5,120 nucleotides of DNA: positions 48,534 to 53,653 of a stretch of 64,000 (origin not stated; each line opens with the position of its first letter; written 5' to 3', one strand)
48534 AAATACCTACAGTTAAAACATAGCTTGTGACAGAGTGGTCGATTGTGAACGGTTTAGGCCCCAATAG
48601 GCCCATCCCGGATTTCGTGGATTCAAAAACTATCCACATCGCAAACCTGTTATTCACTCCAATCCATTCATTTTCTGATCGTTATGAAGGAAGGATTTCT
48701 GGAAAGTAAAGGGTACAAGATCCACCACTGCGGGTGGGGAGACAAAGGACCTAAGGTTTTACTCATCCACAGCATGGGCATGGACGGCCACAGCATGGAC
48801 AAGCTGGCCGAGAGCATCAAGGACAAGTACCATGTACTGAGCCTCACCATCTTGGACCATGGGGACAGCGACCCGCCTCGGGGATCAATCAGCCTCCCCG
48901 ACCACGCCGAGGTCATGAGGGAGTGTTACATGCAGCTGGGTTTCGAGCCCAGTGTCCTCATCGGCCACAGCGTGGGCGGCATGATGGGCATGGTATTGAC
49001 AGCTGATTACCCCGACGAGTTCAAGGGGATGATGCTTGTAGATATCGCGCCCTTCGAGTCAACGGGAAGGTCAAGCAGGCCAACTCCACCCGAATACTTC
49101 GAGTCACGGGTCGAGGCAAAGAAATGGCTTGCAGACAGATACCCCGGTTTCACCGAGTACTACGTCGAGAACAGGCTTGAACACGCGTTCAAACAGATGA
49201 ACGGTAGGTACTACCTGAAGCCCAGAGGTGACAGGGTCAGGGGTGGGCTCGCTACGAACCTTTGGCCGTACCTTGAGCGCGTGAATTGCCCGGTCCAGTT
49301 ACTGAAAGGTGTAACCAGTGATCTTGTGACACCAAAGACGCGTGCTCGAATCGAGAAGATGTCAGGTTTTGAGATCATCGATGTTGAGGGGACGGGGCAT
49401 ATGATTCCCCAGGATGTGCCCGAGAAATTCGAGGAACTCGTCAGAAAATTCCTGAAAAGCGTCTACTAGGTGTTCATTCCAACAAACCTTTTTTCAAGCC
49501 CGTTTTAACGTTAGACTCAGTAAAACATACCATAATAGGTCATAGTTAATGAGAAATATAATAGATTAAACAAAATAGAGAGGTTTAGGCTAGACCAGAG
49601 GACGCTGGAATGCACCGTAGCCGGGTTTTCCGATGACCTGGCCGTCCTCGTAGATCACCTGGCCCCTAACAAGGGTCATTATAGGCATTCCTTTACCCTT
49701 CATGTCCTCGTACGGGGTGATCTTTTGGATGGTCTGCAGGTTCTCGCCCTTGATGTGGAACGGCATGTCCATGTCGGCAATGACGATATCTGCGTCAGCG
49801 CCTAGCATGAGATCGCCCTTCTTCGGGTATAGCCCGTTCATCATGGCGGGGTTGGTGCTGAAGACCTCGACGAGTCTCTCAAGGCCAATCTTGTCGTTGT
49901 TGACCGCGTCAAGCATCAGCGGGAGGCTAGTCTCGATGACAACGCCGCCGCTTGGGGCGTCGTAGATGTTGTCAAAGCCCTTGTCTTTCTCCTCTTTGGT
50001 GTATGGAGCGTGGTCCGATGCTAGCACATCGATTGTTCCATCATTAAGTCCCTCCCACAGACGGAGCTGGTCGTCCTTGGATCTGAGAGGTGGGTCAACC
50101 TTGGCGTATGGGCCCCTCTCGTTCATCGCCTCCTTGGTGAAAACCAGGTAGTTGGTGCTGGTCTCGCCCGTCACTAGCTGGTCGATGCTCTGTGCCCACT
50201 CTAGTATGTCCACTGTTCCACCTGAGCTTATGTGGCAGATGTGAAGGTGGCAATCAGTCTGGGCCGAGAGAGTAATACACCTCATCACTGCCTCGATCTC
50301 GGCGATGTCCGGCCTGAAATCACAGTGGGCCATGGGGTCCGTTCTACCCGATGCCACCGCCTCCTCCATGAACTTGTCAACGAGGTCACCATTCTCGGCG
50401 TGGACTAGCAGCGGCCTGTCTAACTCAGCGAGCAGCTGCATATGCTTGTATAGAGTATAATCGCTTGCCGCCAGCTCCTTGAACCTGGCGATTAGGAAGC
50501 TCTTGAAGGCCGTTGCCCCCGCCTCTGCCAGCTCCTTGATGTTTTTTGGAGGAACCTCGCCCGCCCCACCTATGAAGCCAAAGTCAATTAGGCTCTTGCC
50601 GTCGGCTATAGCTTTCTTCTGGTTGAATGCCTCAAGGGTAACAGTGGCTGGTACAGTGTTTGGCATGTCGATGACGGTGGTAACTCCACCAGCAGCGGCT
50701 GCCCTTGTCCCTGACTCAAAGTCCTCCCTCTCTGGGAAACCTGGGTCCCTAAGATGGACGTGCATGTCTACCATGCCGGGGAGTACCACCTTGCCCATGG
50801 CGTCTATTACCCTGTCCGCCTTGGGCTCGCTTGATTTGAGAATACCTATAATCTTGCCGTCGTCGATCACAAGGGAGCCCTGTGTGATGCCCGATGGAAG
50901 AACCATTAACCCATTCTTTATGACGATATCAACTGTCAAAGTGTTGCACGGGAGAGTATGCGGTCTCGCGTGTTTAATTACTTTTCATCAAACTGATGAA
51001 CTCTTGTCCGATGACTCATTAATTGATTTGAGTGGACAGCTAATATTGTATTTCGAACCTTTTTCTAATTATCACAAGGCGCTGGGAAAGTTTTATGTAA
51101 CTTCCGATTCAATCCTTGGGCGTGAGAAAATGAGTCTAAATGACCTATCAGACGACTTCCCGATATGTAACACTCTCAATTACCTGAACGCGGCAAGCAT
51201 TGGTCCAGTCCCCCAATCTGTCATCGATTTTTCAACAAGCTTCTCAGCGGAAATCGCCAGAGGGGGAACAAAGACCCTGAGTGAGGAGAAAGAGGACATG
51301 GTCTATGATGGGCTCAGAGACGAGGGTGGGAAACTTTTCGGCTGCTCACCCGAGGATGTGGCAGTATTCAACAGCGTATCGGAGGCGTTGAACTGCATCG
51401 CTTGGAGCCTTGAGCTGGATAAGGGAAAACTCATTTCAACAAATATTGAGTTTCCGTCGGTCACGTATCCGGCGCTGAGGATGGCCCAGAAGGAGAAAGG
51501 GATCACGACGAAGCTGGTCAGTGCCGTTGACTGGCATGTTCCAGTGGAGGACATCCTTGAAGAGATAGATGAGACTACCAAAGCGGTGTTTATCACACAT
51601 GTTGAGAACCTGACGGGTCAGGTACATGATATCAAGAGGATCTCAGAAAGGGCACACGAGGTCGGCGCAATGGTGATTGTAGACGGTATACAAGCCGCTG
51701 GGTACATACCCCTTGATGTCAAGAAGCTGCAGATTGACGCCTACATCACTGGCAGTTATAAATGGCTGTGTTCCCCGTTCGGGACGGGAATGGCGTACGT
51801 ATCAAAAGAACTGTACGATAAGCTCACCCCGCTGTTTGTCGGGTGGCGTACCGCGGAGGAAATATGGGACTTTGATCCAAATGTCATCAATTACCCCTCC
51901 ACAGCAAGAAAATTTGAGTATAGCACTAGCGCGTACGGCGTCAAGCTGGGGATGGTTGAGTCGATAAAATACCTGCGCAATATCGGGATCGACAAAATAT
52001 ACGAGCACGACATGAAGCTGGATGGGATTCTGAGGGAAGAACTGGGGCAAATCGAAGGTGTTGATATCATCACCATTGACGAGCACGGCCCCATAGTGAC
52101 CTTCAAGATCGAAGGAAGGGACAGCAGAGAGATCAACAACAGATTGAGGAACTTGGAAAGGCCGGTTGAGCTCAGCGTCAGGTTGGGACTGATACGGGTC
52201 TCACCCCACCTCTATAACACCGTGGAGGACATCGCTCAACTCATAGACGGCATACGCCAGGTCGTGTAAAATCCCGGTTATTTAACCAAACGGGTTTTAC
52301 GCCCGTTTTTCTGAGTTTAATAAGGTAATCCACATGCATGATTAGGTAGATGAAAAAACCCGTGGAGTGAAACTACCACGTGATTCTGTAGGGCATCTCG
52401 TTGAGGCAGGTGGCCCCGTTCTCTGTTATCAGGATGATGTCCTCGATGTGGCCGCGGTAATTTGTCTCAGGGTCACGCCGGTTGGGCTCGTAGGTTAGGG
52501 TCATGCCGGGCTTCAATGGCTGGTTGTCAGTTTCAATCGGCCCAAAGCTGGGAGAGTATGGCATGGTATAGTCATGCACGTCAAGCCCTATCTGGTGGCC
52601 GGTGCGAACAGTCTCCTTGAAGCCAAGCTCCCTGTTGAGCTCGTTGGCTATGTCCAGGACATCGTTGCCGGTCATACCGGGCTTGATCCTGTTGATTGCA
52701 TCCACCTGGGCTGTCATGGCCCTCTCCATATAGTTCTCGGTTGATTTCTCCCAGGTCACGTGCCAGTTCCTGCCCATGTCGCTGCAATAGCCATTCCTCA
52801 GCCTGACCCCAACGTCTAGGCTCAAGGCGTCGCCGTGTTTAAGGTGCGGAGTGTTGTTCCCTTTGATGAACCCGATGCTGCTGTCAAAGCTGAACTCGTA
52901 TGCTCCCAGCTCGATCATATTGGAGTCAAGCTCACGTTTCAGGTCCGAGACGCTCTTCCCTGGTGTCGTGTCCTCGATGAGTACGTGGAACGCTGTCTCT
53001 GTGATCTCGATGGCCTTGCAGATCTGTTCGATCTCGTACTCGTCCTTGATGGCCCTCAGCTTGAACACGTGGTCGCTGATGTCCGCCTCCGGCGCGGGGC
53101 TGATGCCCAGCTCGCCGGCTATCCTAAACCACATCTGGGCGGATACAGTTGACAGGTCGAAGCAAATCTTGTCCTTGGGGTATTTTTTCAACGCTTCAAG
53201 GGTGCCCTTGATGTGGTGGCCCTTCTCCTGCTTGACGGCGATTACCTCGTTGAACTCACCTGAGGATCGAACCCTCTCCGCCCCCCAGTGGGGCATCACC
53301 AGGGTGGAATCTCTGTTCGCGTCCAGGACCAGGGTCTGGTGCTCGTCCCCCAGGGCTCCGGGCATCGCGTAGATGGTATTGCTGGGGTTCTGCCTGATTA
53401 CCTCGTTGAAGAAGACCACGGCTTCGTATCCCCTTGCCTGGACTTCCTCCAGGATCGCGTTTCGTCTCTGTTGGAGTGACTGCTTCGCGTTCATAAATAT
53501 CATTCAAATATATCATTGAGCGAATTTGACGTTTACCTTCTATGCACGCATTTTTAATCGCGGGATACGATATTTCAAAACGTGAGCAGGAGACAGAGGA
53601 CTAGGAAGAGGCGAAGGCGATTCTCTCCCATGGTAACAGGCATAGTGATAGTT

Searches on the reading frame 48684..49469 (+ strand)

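Call 3: search_protein_families(library=pfam, proteins=[window:48684-49469:+])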
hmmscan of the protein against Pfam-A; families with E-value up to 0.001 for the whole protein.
window:48684-49469:+ (261 aa): 3 families
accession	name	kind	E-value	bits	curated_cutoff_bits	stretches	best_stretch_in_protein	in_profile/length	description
PF00561.26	Abhydrolase_1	-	2.8e-15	57.1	25.8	1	25-145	3-130/245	alpha/beta hydrolase fold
PF12697.13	Abhydrolase_6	-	3e-13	51.4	26.3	1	25-251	1-216/217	Alpha/beta hydrolase family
PF12146.15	Hydrolase_4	-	1.9e-07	31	27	1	24-119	6-107/239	Serine aminopeptidase, S33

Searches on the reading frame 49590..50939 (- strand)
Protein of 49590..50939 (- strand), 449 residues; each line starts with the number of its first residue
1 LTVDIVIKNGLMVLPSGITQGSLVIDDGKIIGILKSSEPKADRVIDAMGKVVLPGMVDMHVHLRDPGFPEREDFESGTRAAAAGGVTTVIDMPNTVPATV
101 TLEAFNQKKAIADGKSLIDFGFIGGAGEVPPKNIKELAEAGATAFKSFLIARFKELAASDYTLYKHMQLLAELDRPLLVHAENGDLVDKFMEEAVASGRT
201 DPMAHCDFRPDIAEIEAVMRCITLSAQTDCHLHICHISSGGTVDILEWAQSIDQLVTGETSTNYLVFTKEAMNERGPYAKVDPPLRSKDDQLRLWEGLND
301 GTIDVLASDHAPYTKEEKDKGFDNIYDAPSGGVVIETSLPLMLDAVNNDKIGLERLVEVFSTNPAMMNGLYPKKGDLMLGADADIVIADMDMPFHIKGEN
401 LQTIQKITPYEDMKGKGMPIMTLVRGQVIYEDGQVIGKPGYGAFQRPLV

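Call 3: search_protein_families(library=pfam, proteins=[window:49590-50939:-])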
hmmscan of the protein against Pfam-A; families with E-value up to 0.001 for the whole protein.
window:49590-50939:- (449 aa): 2 families
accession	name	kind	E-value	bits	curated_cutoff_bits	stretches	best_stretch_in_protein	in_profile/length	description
PF01979.26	Amidohydro_1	-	7e-27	95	25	1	51-428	1-344/345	Amidohydrolase family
PF07969.17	Amidohydro_3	-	2.4e-14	54.1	29.7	2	43-70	1-28/472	Amidohydrolase family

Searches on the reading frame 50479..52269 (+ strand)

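Call 80: search_protein_families(library=pfam, proteins=[window:50479-52269:+], max_evalue=0.001)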
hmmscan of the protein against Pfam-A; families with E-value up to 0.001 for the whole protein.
window:50479-52269:+ (596 aa): 3 families
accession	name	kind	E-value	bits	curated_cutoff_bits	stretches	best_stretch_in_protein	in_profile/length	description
PF00266.25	Aminotran_5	-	2.4e-47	162.1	21.5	1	235-587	2-370/371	Aminotransferase class-V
PF01053.26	Cys_Met_Meta_PP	-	4.7e-09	35.7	27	1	296-429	72-199/381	Cys/Met metabolism PLP-dependent enzyme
PF01041.23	DegT_DnrJ_EryC1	-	1.5e-05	24.9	19.8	1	297-408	45-151/360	DegT/DnrJ/EryC1/StrS aminotransferase family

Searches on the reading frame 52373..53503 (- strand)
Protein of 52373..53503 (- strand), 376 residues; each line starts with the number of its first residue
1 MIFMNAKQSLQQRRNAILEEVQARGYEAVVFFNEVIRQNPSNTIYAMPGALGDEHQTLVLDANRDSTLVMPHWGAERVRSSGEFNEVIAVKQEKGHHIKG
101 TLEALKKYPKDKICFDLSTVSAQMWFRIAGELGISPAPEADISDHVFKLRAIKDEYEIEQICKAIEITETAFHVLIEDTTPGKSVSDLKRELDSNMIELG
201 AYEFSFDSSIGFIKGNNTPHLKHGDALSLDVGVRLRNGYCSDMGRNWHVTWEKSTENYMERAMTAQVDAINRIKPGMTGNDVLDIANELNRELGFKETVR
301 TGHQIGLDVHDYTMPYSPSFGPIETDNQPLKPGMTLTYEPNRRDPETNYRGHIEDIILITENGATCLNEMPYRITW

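Call 80: search_protein_families(library=pfam, proteins=[window:52373-53503:-], max_evalue=0.001)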
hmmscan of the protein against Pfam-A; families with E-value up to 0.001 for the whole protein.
window:52373-53503:- (376 aa): 1 family
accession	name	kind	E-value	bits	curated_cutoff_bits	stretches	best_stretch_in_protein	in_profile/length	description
PF00557.29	Peptidase_M24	-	1.1e-33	117.2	23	1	160-361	2-208/208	Metallopeptidase family M24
